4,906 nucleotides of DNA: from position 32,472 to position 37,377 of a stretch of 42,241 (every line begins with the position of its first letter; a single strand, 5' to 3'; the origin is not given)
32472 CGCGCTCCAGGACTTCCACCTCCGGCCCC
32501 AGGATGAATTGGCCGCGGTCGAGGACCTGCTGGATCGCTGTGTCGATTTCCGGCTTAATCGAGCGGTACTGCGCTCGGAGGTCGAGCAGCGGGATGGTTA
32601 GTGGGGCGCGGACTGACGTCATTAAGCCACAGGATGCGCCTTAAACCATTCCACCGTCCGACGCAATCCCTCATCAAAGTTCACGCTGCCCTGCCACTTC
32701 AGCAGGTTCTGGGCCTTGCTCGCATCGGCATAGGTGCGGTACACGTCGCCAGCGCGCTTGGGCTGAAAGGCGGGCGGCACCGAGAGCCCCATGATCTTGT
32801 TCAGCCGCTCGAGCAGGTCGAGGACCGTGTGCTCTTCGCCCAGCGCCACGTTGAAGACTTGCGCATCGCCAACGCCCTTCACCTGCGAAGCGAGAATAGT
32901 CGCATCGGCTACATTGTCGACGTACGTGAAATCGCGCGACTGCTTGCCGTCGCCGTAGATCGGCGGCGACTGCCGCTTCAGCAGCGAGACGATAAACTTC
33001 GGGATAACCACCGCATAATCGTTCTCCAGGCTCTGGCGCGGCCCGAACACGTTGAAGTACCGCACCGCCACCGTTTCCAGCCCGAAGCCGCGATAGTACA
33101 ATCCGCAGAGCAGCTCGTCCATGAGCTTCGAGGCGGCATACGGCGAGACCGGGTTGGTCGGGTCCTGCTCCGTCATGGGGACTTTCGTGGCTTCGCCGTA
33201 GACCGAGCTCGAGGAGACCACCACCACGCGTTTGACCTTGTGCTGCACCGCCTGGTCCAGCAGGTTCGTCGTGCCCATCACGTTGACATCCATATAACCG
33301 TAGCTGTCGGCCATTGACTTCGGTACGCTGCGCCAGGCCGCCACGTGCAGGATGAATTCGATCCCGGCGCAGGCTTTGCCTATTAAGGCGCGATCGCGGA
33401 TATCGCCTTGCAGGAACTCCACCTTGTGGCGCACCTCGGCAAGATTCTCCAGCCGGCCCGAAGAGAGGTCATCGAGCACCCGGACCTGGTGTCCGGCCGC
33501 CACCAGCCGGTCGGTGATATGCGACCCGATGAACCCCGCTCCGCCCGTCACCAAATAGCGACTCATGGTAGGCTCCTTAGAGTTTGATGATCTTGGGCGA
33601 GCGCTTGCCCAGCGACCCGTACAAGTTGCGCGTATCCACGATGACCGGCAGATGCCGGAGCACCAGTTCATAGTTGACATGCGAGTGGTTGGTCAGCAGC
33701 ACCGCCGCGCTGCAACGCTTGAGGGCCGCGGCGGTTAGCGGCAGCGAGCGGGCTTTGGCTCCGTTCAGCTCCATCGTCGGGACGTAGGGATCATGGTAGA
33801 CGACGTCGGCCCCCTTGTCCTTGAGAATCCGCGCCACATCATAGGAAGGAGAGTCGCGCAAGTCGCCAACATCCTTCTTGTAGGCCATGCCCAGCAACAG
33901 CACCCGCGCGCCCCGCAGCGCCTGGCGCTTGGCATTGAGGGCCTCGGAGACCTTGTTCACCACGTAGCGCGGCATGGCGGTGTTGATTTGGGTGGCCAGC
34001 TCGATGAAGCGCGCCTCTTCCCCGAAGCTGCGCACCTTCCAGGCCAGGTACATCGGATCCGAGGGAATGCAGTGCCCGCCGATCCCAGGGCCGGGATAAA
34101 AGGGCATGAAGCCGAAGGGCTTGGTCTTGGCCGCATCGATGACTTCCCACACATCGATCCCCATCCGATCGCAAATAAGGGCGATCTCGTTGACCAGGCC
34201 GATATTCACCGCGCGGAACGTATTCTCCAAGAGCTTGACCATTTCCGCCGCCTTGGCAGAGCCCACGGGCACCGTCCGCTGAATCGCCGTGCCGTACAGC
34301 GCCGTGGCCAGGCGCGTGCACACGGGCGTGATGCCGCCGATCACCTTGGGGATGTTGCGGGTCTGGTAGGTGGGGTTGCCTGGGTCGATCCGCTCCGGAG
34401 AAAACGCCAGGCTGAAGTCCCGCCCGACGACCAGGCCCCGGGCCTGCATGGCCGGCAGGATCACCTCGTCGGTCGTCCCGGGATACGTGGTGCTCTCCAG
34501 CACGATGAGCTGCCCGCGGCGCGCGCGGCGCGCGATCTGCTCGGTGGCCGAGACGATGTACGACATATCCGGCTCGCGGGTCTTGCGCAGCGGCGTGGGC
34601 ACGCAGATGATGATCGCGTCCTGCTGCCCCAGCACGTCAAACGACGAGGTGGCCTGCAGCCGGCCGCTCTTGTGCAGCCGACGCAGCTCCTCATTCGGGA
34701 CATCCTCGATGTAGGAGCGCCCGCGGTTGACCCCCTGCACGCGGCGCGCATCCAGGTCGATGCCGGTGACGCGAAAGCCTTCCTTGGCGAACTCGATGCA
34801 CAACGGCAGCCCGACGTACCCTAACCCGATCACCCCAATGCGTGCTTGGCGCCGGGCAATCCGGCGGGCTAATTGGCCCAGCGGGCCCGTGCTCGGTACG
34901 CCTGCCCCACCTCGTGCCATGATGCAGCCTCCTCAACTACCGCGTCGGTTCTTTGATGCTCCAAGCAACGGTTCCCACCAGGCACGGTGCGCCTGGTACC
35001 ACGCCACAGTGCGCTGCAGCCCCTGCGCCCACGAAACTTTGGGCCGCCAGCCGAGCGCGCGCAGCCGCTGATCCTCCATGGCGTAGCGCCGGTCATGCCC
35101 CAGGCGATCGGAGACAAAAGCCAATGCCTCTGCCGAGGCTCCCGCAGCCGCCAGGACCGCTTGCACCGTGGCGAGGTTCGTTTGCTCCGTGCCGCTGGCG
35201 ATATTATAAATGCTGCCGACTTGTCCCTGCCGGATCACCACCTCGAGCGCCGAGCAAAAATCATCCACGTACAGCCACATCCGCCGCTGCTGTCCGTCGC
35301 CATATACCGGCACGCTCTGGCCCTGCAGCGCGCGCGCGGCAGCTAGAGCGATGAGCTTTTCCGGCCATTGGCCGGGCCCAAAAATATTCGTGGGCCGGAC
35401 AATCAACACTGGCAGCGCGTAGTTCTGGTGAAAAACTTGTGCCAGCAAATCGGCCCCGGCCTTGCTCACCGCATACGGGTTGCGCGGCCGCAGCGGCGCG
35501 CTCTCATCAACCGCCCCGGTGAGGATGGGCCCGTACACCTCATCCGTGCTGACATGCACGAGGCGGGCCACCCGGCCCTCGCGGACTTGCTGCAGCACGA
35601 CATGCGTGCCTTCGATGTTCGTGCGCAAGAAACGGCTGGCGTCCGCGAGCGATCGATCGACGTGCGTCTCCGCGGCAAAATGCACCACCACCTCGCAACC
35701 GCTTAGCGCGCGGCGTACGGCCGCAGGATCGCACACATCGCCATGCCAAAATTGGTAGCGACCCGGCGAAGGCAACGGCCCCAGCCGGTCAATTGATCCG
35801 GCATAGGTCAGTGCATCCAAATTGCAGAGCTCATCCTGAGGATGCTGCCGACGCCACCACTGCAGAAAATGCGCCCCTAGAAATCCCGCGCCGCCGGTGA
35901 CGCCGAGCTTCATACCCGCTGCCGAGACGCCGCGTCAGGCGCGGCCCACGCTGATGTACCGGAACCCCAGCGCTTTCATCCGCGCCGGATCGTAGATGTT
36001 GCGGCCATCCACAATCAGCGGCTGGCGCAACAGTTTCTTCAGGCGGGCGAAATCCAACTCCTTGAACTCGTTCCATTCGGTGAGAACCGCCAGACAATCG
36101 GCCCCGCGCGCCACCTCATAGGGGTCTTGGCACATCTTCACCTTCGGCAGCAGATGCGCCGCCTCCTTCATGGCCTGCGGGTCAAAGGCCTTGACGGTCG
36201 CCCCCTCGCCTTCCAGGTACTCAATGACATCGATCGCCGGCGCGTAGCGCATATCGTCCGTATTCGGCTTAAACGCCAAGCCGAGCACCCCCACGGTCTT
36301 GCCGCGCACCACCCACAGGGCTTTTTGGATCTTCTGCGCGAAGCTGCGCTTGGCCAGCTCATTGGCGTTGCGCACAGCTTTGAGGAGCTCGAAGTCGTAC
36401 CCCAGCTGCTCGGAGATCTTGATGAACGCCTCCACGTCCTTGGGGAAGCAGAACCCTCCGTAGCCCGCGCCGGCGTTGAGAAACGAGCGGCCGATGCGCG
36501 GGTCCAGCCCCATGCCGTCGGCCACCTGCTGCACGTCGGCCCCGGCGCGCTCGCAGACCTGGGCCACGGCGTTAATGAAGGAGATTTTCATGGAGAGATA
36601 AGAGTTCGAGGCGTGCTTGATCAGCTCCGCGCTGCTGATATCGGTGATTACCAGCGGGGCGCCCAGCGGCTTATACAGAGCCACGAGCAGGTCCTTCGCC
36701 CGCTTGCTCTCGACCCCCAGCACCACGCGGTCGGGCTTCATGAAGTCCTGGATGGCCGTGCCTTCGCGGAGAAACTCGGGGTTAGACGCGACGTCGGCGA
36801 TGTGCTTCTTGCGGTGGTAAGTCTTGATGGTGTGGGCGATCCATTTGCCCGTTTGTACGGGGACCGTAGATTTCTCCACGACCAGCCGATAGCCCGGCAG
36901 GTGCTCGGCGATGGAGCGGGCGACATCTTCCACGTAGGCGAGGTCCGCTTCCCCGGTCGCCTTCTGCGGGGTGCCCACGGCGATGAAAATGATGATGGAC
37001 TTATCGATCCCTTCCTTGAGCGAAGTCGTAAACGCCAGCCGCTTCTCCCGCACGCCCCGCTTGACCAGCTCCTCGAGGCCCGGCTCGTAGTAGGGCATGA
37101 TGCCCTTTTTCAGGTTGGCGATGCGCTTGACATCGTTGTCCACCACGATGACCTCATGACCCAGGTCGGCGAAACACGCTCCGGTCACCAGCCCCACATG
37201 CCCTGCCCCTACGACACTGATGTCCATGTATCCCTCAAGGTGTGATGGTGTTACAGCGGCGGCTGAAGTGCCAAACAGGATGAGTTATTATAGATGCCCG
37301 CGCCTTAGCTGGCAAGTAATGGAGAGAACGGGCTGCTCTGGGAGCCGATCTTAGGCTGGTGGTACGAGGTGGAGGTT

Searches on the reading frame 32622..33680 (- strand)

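Call 5: search_protein_families(library=pfam, proteins=[window:32622-33680:-], max_evalue=0.001)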
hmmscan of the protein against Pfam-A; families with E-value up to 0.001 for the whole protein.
window:32622-33680:- (352 aa): 10 families
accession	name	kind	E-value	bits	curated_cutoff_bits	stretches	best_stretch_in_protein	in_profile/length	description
PF16363.11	GDP_Man_Dehyd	-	8.3e-63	213.3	27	1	43-342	1-332/332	GDP-mannose 4,6 dehydratase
PF01370.27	Epimerase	-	8.2e-60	202.6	20.9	1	43-279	2-240/240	NAD dependent epimerase/dehydratase family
PF01073.25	3Beta_HSD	-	2.9e-36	125.4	22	1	43-266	1-230/280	3-beta hydroxysteroid dehydrogenase/isomerase family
PF02719.21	Polysacc_synt_2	-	1.9e-20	73.7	20.2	1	43-301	2-251/293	Polysaccharide biosynthesis protein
PF07993.18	NAD_binding_4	-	9.9e-14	51.5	20.1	1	44-260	1-257/258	Male sterility protein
PF13460.12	NAD_binding_10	-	5.8e-13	49.6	27.2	1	46-189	1-129/184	NAD(P)H-binding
PF04321.23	RmlD_sub_bind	-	5.8e-13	49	27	1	42-262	3-194/287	RmlD substrate binding domain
PF05368.20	NmrA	-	1.8e-07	31.5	27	1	41-154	4-104/298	NmrA-like family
PF00106.31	adh_short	-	3e-07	30.6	26.6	1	43-165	4-142/195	short chain dehydrogenase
PF08659.16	KR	-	0.00012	22.4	22.6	1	41-163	2-143/180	KR domain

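Call 43: search_protein_families(library=ncbifam, proteins=[window:32622-33680:-], max_evalue=1e-10)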
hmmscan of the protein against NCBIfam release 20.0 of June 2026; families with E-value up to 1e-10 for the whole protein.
window:32622-33680:- (352 aa): 24 families
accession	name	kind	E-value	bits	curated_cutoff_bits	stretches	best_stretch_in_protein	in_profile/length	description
TIGR01179.1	galE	equivalog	1e-62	211.9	262.3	1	43-349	3-328/332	UDP-glucose 4-epimerase GalE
TIGR04180.1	EDH_00030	hypoth_equivalog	5e-60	203.1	475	1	43-332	2-295/297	NAD-dependent 4,6-dehydratase LegB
TIGR01181.1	dTDP_gluc_dehyt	equivalog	4.7e-58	196.8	365.1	1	41-349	1-314/321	dTDP-glucose 4,6-dehydratase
NF011728.1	PRK15181.1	equivalog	4.3e-57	193.7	760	1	40-346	16-337/348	Vi polysaccharide biosynthesis UDP-N-acetylglucosaminuronic acid C-4 epimerase TviC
NF007956.0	PRK10675.1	subfamily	9e-46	156.5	394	1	41-350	2-333/338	UDP-glucose 4-epimerase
TIGR02197.1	heptose_epim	equivalog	2.6e-36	125.4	274.6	1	43-348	2-315/316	ADP-glyceromanno-heptose 6-epimerase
NF007582.0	PRK10217.1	equivalog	7.9e-32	110.7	698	1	39-348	1-333/355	dTDP-glucose 4,6-dehydratase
NF007490.0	PRK10084.1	subfamily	3.3e-31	108.6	649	1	42-348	3-336/361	dTDP-glucose 4,6-dehydratase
TIGR03466.1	HpnA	hypoth_equivalog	8.7e-31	107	367.65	1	42-303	3-252/327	hopanoid-associated sugar epimerase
NF042422.1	oxyalk_red_OleD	equivalog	9.2e-26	91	580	1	42-295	3-248/329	2-alkyl-3-oxoalkanoate reductase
NF047922.1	GDPFucSynFcl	equivalog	1.2e-24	87.3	500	1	41-348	4-303/308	GDP-L-fucose synthase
TIGR02622.1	CDP_4_6_dhtase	equivalog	5.8e-23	81.6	278.45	1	41-201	6-174/352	CDP-glucose 4,6-dehydratase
NF052578.1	StrlDmthSdmBMthl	equivalog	3.4e-21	76.4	600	1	43-303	4-251/328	sterol demethylase protein SdmB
NF042423.1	oxyalk_red_Shew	equivalog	1.6e-20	73.5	580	1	38-267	7-223/331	2-alkyl-3-oxoalkanoate reductase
NF008360.0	PRK11150.1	equivalog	7.6e-20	71.3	452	1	43-283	3-240/310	ADP-glyceromanno-heptose 6-epimerase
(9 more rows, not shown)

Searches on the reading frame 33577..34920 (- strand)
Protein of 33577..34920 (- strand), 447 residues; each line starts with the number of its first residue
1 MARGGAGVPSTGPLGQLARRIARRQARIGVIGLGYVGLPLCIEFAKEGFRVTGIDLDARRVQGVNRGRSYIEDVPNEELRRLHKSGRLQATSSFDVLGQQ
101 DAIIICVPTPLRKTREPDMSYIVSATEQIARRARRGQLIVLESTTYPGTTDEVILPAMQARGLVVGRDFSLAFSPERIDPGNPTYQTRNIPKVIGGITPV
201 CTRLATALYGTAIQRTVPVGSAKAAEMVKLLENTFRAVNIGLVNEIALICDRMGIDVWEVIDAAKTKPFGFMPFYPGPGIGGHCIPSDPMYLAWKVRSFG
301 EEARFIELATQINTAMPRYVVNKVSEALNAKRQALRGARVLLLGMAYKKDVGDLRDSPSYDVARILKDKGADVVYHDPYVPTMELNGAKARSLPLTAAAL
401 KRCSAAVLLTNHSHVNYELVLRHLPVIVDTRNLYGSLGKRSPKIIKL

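Call 5: search_protein_families(library=pfam, proteins=[window:33577-34920:-], max_evalue=0.001)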
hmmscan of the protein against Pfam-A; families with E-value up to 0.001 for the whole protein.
window:33577-34920:- (447 aa): 4 families
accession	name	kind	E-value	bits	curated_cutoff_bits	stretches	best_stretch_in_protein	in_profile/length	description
PF03721.20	UDPG_MGDP_dh_N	-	6.4e-48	163.3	27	1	27-203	2-181/187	UDP-glucose/GDP-mannose dehydrogenase family, NAD binding domain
PF00984.24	UDPG_MGDP_dh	-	7.3e-34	116.2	25.4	1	224-314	2-93/94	UDP-glucose/GDP-mannose dehydrogenase family, central domain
PF03720.21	UDPG_MGDP_dh_C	-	1.8e-20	73.6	30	1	341-434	1-101/103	UDP-glucose/GDP-mannose dehydrogenase family, UDP binding domain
PF03446.21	NAD_binding_2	-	1.2e-07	32.4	21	1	27-154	1-104/161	NAD binding domain of 6-phosphogluconate dehydrogenase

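Call 43: search_protein_families(library=ncbifam, proteins=[window:33577-34920:-], max_evalue=1e-10)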
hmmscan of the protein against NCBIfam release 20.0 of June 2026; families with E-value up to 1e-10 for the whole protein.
window:33577-34920:- (447 aa): 7 families
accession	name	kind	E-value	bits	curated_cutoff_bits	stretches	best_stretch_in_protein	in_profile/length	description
TIGR03026.1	NDP-sugDHase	subfamily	2.4e-132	441.6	189.8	1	27-432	2-413/413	nucleotide sugar dehydrogenase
NF040825.1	UDPMaNacDH_Arch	equivalog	2.6e-85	286.8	750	1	27-416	2-381/418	UDP-N-acetyl-D-mannosamine dehydrogenase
NF008286.0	PRK11064.1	equivalog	3.3e-81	273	459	1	26-432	4-417/420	UDP-N-acetyl-D-mannosamine dehydrogenase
NF011729.0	PRK15182.1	equivalog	2.1e-65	221.1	592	1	26-385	7-362/425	Vi polysaccharide biosynthesis UDP-N-acetylglucosamine C-6 dehydrogenase TviB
NF041297.1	UDPGDh_AglM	equivalog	2e-55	188.4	670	1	27-432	2-415/429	UDP-glucose 6-dehydrogenase AglM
NF047673.2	TeichurnBiosyTuaD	equivalog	2.1e-43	149.1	700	1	27-434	3-414/439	UDP-glucose 6-dehydrogenase TuaD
NF011631.0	PRK15057.1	equivalog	3.2e-13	49.5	757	1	27-435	2-386/388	UDP-glucose 6-dehydrogenase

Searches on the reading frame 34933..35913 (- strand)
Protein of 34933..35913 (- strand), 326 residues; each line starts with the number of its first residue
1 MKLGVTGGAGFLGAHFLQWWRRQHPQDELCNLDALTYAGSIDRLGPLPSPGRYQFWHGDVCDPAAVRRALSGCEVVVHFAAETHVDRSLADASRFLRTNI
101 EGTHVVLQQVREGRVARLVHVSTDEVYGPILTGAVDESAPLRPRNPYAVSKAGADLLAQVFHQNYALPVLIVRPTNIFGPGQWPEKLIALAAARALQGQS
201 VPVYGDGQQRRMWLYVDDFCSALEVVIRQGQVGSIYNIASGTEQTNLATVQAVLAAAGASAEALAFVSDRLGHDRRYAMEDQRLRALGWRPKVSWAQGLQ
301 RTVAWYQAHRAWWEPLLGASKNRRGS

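Call 6: search_protein_families(library=pfam, proteins=[window:34933-35913:-], max_evalue=1)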
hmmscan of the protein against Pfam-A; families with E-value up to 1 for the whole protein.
window:34933-35913:- (326 aa): 8 families
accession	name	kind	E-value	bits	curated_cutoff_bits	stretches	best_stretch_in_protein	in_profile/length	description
PF16363.11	GDP_Man_Dehyd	-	1.1e-58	199.7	27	1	5-301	2-331/332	GDP-mannose 4,6 dehydratase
PF01370.27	Epimerase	-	4.7e-55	187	20.9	1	5-239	3-240/240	NAD dependent epimerase/dehydratase family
PF01073.25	3Beta_HSD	-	2.6e-21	76.3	22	1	5-221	2-223/280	3-beta hydroxysteroid dehydrogenase/isomerase family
PF07993.18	NAD_binding_4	-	2.2e-15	57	20.1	1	64-179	80-209/258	Male sterility protein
PF04321.23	RmlD_sub_bind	-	1.3e-13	51.1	27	1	1-304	1-283/287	RmlD substrate binding domain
PF02719.21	Polysacc_synt_2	-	8e-11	42.1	20.2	1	57-235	60-225/293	Polysaccharide biosynthesis protein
PF13460.12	NAD_binding_10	-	5.2e-07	30.2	27.2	1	43-177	31-146/184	NAD(P)H-binding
PF22552.1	TY-Chap3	-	0.00092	20.4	27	1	217-312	4-93/117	T3SS (YopN, CesT) and YbjN peptide-binding chaperone 3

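Call 43: search_protein_families(library=ncbifam, proteins=[window:34933-35913:-], max_evalue=1e-10)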
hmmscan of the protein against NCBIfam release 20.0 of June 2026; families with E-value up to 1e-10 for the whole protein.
window:34933-35913:- (326 aa): 18 families
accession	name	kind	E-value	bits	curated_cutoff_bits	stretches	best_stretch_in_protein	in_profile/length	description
TIGR01181.1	dTDP_gluc_dehyt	equivalog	4.7e-108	361.1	365.1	1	4-316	3-321/321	dTDP-glucose 4,6-dehydratase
NF007490.0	PRK10084.1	subfamily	6.8e-73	245.7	649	1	1-315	1-343/361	dTDP-glucose 4,6-dehydratase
NF007582.0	PRK10217.1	equivalog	7.5e-69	232.5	698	1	2-317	3-342/355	dTDP-glucose 4,6-dehydratase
TIGR04180.1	EDH_00030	hypoth_equivalog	1.5e-42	145.7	475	1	5-262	3-261/297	NAD-dependent 4,6-dehydratase LegB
TIGR01179.1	galE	equivalog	6.7e-26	90.9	262.3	1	4-309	3-328/332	UDP-glucose 4-epimerase GalE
NF042422.1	oxyalk_red_OleD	equivalog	7.2e-23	81.5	580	1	1-261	1-254/329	2-alkyl-3-oxoalkanoate reductase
TIGR03466.1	HpnA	hypoth_equivalog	3e-19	69.1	367.65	1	5-236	5-226/327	hopanoid-associated sugar epimerase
NF047922.1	GDPFucSynFcl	equivalog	1.5e-18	67.3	500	1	94-310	76-305/308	GDP-L-fucose synthase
TIGR02622.1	CDP_4_6_dhtase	equivalog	1.9e-18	66.8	278.45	1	5-308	9-332/352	CDP-glucose 4,6-dehydratase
TIGR02197.1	heptose_epim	equivalog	5.9e-17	61.8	274.6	1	5-261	3-264/316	ADP-glyceromanno-heptose 6-epimerase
NF011728.1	PRK15181.1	equivalog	1.9e-14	53.4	760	1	51-248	69-272/348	Vi polysaccharide biosynthesis UDP-N-acetylglucosaminuronic acid C-4 epimerase TviC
NF043036.1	ErythonDh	equivalog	2e-14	53.5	325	1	1-164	1-166/321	D-erythronate dehydrogenase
NF042423.1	oxyalk_red_Shew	equivalog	3.3e-14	52.7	580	1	5-199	13-194/331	2-alkyl-3-oxoalkanoate reductase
NF007956.0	PRK10675.1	subfamily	1.4e-13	50.7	394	0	1-157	1-160/338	UDP-glucose 4-epimerase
NF041293.1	G6PDh_Azf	equivalog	8e-13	48.4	400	1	54-177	49-182/252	NAD-dependent glucose-6-phosphate dehydrogenase Azf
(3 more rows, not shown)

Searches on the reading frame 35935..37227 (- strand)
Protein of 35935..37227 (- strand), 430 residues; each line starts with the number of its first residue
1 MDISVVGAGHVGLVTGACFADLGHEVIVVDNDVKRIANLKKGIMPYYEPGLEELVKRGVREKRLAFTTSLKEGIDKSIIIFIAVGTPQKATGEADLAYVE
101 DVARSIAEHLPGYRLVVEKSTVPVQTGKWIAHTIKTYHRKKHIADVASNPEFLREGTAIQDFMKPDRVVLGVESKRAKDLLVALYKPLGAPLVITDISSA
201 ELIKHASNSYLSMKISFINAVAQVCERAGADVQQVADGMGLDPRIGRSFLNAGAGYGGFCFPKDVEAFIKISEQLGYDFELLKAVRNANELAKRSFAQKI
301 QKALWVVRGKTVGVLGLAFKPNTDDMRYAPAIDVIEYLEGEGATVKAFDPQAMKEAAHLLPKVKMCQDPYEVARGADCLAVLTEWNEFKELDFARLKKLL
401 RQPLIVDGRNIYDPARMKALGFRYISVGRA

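Call 6: search_protein_families(library=pfam, proteins=[window:35935-37227:-], max_evalue=1)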
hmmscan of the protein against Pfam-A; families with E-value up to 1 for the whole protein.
window:35935-37227:- (430 aa): 20 families
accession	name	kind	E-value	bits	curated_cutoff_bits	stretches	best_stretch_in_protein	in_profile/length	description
PF03721.20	UDPG_MGDP_dh_N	-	2.5e-64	216.8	27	1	1-182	1-185/187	UDP-glucose/GDP-mannose dehydrogenase family, NAD binding domain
PF03720.21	UDPG_MGDP_dh_C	-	4.2e-36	123.9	30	1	313-414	1-103/103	UDP-glucose/GDP-mannose dehydrogenase family, UDP binding domain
PF00984.24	UDPG_MGDP_dh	-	5.3e-35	119.8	25.4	1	199-290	2-93/94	UDP-glucose/GDP-mannose dehydrogenase family, central domain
PF02737.24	3HCDH_N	-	0.00062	20.2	22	1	3-74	2-77/180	3-hydroxyacyl-CoA dehydrogenase, NAD binding domain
PF03807.23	F420_oxidored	-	0.00072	20.5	21.6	0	3-84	2-67/94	NADP oxidoreductase coenzyme F420-dependent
PF02558.23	ApbA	-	0.0029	17.7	22.2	1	3-45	1-42/150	Ketopantoate reductase PanE/ApbA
PF02254.24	TrkA_N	-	0.0046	17.7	23.8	1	4-43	2-41/116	TrkA-N domain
PF02826.25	2-Hacid_dh_C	-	0.01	15.6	25.1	0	3-55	39-89/178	D-isomer specific 2-hydroxyacid dehydrogenase, NAD binding domain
PF07992.20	Pyr_redox_2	-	0.014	15.3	26.1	1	3-43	145-185/291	Pyridine nucleotide-disulphide oxidoreductase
PF00070.33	Pyr_redox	-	0.02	15.8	22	1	3-32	2-31/82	Pyridine nucleotide-disulphide oxidoreductase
PF01266.30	DAO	-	0.024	14.6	27.9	1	2-32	1-31/353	FAD dependent oxidoreductase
PF01210.29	NAD_Gly3P_dh_N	-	0.025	15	23.1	1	3-86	2-79/158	NAD-dependent glycerol-3-phosphate dehydrogenase N-terminus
PF13450.12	NAD_binding_8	-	0.044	14.5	21.9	1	5-31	1-27/68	NAD(P)-binding Rossmann-like domain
PF16116.10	DUF4832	-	0.051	13.8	29.2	0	98-126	91-118/216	Domain of unknown function (DUF4832)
PF03446.21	NAD_binding_2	-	0.055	13.9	21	0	2-134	1-107/161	NAD binding domain of 6-phosphogluconate dehydrogenase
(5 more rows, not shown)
